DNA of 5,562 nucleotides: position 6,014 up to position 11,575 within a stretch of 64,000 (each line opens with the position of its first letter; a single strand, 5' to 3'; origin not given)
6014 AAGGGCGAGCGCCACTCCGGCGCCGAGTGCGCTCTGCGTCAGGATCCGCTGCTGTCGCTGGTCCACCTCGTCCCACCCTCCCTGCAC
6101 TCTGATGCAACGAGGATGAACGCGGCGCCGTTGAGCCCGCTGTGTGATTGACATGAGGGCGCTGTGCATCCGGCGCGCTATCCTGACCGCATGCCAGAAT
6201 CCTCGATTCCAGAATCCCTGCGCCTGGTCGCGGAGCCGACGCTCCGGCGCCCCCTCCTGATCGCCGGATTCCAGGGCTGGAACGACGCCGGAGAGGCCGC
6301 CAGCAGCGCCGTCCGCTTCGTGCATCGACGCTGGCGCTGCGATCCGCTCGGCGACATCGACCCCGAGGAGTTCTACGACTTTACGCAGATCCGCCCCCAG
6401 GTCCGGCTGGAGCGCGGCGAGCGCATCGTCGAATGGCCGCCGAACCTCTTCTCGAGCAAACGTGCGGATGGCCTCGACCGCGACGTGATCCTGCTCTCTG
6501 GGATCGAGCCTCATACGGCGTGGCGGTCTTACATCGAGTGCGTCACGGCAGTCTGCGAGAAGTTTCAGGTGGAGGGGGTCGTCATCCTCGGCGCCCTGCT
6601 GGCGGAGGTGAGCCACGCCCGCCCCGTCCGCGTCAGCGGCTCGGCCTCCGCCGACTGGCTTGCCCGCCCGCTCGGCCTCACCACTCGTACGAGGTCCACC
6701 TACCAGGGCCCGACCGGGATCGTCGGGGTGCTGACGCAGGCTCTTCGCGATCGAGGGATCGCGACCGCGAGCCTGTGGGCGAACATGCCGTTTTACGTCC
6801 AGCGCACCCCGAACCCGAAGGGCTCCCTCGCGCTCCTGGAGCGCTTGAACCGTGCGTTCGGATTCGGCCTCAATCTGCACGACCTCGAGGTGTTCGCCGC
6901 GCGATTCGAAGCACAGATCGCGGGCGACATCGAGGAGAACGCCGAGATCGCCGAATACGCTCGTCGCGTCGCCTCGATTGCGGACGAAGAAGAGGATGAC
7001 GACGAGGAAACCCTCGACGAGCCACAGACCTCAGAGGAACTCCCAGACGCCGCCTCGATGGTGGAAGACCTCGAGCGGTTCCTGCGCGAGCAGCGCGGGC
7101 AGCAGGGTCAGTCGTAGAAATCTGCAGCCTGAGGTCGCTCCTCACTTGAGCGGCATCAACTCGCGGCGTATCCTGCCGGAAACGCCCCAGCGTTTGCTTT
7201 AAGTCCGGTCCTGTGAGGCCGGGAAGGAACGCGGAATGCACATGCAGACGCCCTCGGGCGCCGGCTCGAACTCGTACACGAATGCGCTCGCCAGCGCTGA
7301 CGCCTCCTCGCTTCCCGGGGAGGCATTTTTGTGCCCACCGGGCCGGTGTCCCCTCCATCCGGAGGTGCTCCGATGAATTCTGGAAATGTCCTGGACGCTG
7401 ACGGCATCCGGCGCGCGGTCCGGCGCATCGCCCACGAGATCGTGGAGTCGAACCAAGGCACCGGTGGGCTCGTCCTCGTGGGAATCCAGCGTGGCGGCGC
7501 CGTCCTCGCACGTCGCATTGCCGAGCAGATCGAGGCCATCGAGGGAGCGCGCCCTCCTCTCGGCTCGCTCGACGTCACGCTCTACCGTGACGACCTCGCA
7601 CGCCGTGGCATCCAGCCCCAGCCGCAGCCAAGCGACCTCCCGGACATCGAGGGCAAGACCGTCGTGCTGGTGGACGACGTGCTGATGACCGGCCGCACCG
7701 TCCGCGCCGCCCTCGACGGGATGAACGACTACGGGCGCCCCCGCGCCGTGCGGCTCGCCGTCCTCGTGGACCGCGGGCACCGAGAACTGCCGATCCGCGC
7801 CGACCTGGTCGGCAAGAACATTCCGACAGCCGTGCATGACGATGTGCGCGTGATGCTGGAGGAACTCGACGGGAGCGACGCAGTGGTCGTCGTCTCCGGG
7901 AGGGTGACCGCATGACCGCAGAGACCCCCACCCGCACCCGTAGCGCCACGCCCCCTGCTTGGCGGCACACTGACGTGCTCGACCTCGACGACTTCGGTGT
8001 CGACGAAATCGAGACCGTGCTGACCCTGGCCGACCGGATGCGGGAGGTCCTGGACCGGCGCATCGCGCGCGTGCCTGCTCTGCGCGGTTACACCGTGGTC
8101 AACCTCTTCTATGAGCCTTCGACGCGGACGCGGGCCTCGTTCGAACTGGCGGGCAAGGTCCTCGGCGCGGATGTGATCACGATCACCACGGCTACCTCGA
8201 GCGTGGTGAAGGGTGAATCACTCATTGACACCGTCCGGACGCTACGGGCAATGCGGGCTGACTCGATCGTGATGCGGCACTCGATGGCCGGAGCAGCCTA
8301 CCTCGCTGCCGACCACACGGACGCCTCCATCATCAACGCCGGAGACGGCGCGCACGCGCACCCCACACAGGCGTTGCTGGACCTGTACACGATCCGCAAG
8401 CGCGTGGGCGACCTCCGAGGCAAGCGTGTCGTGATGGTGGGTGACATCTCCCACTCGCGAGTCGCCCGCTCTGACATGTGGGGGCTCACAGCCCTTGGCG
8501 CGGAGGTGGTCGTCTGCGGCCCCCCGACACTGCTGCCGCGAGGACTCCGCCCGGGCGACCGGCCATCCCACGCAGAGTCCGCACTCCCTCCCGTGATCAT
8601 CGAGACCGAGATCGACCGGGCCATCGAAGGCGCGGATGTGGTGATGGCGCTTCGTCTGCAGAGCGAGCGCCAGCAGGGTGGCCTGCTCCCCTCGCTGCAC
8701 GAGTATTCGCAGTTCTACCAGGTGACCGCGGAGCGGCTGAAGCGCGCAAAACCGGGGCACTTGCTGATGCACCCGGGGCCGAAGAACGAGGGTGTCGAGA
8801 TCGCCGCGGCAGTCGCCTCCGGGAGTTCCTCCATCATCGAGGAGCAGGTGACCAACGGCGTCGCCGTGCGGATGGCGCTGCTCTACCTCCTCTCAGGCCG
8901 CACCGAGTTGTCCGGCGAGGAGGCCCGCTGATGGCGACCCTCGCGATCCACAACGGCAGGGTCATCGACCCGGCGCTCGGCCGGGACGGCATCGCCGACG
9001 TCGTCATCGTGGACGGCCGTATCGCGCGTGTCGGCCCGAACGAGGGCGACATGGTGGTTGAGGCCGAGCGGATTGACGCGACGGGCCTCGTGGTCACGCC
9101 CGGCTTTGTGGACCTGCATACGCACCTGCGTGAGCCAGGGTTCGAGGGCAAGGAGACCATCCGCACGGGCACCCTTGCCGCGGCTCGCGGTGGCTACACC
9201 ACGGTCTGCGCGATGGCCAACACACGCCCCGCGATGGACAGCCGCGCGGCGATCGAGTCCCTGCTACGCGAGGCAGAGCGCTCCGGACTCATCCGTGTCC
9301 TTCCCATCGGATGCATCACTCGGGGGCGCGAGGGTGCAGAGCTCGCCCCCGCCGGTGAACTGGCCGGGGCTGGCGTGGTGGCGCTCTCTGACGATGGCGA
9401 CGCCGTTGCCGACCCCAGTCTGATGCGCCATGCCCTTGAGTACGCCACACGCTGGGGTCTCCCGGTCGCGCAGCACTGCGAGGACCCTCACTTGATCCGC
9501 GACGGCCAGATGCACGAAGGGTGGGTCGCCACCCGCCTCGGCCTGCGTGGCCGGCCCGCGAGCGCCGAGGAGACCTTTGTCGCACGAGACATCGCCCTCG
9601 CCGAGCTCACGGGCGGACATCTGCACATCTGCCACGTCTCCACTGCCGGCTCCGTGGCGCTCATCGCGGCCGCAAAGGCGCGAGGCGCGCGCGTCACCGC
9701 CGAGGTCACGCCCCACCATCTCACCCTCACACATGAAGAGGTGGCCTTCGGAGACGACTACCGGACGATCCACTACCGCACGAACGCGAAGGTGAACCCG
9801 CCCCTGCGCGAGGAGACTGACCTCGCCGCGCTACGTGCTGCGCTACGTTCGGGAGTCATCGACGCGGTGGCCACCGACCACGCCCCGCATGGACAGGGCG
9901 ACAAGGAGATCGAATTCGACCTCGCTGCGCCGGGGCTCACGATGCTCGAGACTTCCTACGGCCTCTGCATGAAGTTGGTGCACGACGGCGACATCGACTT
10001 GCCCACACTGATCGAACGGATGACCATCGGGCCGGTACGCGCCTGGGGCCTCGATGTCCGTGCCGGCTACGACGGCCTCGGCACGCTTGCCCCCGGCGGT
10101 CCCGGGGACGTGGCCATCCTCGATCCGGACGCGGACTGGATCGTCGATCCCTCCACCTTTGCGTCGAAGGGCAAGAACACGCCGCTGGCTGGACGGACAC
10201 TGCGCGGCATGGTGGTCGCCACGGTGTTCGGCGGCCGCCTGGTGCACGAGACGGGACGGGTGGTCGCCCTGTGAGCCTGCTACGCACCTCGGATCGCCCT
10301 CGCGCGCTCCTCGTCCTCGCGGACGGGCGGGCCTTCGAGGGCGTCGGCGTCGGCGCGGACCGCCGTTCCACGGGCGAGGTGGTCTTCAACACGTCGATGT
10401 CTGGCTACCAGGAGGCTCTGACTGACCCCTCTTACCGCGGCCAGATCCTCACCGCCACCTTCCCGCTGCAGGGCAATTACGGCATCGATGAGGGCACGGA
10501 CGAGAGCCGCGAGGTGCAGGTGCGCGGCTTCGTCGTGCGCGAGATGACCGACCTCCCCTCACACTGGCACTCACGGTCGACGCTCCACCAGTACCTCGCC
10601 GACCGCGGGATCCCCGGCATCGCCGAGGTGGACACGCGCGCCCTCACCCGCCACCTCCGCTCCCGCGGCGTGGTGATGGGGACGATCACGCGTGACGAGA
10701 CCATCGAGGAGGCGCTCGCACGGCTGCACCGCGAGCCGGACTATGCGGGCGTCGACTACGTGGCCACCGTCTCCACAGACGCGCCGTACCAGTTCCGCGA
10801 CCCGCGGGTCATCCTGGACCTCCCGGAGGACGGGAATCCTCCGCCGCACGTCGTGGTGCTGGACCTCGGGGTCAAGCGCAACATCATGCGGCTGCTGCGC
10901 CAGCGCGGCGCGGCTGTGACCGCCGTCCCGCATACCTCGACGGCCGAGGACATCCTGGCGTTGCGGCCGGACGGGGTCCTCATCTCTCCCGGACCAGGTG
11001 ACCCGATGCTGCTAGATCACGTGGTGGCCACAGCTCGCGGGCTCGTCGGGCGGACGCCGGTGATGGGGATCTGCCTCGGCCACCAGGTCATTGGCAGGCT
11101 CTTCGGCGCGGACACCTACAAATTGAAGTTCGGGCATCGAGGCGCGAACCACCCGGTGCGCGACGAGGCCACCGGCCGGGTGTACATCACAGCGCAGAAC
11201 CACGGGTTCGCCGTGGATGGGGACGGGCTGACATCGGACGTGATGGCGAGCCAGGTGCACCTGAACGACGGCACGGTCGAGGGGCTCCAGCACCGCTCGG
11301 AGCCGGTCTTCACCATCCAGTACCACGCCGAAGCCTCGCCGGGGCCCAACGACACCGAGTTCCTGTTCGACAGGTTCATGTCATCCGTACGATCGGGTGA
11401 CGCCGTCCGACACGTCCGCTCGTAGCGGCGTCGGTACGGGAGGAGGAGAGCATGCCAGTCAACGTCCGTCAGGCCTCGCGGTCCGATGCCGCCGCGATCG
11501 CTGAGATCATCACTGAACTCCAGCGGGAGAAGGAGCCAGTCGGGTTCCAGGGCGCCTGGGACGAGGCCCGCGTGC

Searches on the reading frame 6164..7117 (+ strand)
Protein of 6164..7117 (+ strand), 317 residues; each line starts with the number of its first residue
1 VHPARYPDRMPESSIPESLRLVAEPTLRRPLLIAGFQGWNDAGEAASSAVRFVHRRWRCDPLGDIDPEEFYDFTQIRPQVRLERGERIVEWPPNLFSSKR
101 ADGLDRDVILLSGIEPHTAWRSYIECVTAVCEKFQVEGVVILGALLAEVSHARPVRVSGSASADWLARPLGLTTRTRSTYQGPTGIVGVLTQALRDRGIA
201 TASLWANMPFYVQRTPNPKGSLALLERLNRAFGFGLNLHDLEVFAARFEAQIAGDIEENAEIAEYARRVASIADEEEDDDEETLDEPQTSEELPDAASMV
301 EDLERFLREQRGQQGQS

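Call 95: search_protein_families(library=pfam, proteins=[window:6164-7117:+], max_evalue=0.00001)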
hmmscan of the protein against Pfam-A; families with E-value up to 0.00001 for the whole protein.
window:6164-7117:+ (317 aa): 1 family
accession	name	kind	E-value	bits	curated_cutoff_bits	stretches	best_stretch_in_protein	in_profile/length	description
PF09754.15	PAC2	-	1.7e-47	162.5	25.8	1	36-253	2-212/215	PAC2 family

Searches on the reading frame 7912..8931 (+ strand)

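Call 95: search_protein_families(library=pfam, proteins=[window:7912-8931:+], max_evalue=0.00001)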
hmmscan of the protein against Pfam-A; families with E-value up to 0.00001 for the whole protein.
window:7912-8931:+ (339 aa): 2 families
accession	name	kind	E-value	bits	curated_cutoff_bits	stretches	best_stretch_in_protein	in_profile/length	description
PF02729.26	OTCace_N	-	4e-43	147.5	29.9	1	21-162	2-147/148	Aspartate/ornithine carbamoyltransferase, carbamoyl-P binding domain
PF00185.30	OTCace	-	8.1e-27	94.6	29.4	1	170-327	2-157/157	Aspartate/ornithine carbamoyltransferase, Asp/Orn binding domain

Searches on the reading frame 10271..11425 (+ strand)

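Call 95: search_protein_families(library=pfam, proteins=[window:10271-11425:+], max_evalue=0.00001)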
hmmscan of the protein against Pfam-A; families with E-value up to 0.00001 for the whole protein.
window:10271-11425:+ (384 aa): 2 families
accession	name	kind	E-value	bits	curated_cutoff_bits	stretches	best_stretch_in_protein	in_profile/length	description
PF00988.28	CPSase_sm_chain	-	2.5e-50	170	27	1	14-139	1-126/126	Carbamoyl-phosphate synthase small chain, CPSase domain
PF00117.34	GATase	-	1.9e-46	158.6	22.8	1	195-370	1-188/190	Glutamine amidotransferase class-I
